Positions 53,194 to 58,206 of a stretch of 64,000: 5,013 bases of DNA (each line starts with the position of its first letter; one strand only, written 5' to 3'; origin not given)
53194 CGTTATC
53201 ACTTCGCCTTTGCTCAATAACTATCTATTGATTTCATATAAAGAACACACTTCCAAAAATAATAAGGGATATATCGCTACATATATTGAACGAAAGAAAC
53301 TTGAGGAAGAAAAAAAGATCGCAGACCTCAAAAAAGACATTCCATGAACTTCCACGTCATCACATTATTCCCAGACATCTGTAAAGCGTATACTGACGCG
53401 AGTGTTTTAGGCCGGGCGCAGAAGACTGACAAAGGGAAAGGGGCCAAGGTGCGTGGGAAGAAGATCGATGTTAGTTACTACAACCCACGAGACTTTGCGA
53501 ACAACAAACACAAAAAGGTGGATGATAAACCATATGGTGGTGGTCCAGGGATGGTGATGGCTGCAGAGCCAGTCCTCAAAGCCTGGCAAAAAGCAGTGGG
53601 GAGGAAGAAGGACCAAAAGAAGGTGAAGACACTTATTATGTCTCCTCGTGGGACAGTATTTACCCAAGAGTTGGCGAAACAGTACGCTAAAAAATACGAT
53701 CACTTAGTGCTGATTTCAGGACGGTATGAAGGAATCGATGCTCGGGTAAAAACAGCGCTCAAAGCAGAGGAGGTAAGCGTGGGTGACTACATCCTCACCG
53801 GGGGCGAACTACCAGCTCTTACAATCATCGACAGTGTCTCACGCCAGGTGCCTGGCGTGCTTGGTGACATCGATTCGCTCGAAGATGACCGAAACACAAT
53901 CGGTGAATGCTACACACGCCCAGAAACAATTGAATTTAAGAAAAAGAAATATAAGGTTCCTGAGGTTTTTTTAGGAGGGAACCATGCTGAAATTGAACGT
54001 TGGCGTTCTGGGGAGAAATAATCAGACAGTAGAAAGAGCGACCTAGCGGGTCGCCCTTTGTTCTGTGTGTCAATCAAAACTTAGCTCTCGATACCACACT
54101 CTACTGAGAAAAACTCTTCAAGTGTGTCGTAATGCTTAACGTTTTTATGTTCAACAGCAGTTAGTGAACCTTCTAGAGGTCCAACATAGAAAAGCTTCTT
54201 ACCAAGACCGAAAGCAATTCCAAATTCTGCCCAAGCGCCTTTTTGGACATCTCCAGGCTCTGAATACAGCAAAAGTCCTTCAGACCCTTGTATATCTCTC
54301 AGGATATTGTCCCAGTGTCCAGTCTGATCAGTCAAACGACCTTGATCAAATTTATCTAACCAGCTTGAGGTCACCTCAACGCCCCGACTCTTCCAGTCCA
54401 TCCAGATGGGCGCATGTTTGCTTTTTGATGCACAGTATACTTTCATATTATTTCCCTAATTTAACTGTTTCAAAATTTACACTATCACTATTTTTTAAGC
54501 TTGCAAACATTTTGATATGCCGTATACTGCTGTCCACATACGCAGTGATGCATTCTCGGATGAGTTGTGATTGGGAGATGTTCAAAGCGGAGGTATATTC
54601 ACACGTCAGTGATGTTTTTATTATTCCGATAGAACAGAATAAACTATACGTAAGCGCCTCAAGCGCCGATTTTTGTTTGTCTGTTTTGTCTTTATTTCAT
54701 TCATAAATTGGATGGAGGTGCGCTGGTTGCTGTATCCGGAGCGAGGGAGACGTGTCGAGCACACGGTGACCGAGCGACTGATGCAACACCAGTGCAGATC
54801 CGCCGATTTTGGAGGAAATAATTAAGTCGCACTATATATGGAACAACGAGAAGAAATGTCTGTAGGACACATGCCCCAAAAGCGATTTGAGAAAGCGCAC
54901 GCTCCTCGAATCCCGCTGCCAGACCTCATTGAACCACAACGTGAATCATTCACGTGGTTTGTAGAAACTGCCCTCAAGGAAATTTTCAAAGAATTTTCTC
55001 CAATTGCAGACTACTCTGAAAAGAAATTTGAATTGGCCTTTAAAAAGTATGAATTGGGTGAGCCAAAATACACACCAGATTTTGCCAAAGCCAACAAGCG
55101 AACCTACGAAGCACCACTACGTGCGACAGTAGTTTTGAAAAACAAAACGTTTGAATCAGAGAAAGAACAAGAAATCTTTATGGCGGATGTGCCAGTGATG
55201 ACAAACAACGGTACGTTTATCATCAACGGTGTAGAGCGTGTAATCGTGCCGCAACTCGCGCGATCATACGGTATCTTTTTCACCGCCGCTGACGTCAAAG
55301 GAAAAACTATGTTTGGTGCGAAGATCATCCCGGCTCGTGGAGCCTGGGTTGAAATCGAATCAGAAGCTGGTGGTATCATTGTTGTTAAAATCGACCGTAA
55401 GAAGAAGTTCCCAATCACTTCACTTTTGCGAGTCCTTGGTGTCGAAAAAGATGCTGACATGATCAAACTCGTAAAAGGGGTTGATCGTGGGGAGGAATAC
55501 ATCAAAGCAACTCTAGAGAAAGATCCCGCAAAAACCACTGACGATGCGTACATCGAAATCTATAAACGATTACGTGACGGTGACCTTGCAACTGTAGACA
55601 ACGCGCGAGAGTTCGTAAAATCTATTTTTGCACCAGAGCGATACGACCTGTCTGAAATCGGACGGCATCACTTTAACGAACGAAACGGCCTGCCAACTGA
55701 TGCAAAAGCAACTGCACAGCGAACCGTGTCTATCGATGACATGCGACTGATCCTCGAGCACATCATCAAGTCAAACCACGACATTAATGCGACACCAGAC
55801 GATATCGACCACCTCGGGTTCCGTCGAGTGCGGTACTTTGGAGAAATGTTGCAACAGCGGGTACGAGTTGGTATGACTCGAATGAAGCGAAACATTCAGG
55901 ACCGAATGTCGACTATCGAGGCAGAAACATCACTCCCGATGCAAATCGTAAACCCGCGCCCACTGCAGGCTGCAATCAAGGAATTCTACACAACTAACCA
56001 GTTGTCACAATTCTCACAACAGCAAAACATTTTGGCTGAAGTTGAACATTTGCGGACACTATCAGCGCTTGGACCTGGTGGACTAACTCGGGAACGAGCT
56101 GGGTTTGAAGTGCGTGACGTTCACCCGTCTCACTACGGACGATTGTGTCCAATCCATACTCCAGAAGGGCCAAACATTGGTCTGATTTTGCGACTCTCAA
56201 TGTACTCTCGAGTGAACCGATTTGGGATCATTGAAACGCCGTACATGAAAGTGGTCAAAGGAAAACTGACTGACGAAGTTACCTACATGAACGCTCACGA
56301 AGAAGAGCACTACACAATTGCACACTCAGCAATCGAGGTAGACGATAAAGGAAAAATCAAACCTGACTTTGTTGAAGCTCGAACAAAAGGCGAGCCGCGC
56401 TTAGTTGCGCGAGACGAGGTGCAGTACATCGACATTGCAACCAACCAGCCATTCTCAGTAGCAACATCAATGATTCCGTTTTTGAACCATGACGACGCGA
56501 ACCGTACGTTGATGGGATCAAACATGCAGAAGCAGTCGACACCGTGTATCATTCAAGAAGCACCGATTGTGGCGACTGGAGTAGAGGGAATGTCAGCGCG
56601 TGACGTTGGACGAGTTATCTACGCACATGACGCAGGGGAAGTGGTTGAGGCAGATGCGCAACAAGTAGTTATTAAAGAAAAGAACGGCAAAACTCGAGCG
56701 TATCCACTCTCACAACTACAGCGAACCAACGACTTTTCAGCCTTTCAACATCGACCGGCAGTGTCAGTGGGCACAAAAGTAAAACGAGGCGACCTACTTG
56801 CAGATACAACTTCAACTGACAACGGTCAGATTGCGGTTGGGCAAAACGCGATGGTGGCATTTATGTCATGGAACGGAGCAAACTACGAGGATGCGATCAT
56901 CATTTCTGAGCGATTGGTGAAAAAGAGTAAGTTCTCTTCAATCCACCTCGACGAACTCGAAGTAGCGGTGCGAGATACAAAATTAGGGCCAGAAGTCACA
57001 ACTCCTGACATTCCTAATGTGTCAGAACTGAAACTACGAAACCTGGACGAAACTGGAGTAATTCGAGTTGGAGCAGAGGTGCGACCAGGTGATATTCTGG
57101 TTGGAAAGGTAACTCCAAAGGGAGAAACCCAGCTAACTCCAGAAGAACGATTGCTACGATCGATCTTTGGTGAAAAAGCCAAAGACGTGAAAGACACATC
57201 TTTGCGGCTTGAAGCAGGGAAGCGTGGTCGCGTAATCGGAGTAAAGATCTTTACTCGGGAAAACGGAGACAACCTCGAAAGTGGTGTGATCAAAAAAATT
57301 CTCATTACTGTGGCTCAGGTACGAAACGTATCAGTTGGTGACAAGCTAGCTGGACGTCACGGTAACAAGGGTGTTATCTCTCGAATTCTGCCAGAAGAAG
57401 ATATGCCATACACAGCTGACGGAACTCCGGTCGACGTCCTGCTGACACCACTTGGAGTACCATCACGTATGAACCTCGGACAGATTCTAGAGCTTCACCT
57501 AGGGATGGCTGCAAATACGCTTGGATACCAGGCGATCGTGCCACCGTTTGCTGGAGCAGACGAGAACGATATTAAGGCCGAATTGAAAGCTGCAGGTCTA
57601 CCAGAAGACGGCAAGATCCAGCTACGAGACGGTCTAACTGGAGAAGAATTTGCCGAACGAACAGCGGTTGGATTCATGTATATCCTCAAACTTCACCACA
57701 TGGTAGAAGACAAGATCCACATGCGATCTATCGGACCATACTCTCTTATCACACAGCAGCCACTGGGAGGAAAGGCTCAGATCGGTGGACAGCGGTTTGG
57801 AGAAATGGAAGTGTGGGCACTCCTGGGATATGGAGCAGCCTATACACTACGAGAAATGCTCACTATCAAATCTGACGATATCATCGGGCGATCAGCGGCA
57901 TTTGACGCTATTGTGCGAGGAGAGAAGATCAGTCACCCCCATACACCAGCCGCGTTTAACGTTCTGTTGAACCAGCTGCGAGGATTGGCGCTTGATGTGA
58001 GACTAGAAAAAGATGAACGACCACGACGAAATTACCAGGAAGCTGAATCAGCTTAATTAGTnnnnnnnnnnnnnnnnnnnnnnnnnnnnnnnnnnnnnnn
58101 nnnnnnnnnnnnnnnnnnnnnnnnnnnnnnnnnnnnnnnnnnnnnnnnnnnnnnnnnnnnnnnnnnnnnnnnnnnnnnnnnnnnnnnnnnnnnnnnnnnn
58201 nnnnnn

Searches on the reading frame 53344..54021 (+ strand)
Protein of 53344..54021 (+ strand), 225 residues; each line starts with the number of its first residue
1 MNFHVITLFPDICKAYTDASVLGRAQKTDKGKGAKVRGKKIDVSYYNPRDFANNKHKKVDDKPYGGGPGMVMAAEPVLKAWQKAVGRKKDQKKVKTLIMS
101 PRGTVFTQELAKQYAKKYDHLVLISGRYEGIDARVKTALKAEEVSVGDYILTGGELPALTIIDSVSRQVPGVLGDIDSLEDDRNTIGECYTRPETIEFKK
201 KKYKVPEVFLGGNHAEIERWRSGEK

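Call 86: search_protein_families(library=pfam, proteins=[window:53344-54021:+], max_evalue=0.0001)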
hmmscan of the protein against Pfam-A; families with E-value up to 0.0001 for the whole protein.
window:53344-54021:+ (225 aa): 1 family
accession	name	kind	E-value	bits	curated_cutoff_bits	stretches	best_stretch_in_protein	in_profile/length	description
PF01746.26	tRNA_m1G_MT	-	3.4e-44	151.4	27.3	1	42-222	11-183/195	tRNA (Guanine-1)-methyltransferase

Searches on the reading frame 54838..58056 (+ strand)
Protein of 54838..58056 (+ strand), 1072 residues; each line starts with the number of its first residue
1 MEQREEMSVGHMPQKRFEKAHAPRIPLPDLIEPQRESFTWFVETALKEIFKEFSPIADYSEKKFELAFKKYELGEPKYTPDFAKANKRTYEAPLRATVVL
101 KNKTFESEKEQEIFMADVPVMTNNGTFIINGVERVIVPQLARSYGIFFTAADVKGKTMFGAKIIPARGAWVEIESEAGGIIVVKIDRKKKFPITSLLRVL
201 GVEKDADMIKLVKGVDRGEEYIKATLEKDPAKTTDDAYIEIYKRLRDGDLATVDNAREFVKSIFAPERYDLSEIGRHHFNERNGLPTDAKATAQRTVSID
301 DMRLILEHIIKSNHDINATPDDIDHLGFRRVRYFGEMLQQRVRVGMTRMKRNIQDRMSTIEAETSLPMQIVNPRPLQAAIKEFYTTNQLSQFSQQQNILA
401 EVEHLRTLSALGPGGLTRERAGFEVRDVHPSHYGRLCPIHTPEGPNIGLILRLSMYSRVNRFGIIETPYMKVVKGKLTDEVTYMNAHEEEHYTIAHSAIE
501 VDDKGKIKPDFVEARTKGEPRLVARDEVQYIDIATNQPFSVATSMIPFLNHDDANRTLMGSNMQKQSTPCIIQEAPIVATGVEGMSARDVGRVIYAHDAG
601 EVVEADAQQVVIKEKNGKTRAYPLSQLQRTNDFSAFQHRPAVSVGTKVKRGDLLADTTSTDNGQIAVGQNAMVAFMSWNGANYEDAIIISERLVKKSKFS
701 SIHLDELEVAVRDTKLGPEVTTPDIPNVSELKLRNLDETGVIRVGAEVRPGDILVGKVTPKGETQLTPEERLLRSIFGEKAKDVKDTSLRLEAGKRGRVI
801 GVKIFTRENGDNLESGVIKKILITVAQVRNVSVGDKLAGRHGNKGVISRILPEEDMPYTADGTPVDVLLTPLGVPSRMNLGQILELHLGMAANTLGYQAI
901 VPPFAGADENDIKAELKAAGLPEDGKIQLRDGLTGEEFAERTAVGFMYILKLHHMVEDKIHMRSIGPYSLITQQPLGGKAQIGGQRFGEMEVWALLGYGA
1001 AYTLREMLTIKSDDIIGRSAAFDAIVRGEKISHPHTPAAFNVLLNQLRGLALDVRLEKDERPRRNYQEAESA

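Call 86: search_protein_families(library=pfam, proteins=[window:54838-58056:+], max_evalue=0.0001)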
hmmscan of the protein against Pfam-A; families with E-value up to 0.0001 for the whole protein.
window:54838-58056:+ (1072 aa): 6 families
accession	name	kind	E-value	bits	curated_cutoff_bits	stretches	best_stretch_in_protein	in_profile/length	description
PF00562.33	RNA_pol_Rpb2_6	-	1.1e-121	407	23.4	1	598-981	4-373/373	RNA polymerase Rpb2, domain 6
PF04565.21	RNA_pol_Rpb2_3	-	3e-26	91.8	21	1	391-459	1-68/68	RNA polymerase Rpb2, domain 3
PF04560.25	RNA_pol_Rpb2_7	-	5.2e-23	81.7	32.1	1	983-1058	1-86/87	RNA polymerase Rpb2, domain 7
PF04561.19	RNA_pol_Rpb2_2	-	1.7e-20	73.9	21.7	1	156-332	16-190/190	RNA polymerase Rpb2, domain 2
PF10385.14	RNA_pol_Rpb2_45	-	4.2e-20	72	28.2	1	469-534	1-66/66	RNA polymerase beta subunit external 1 domain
PF04563.20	RNA_pol_Rpb2_1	-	7.9e-15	55.4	28.2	1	30-365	2-189/203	RNA polymerase beta subunit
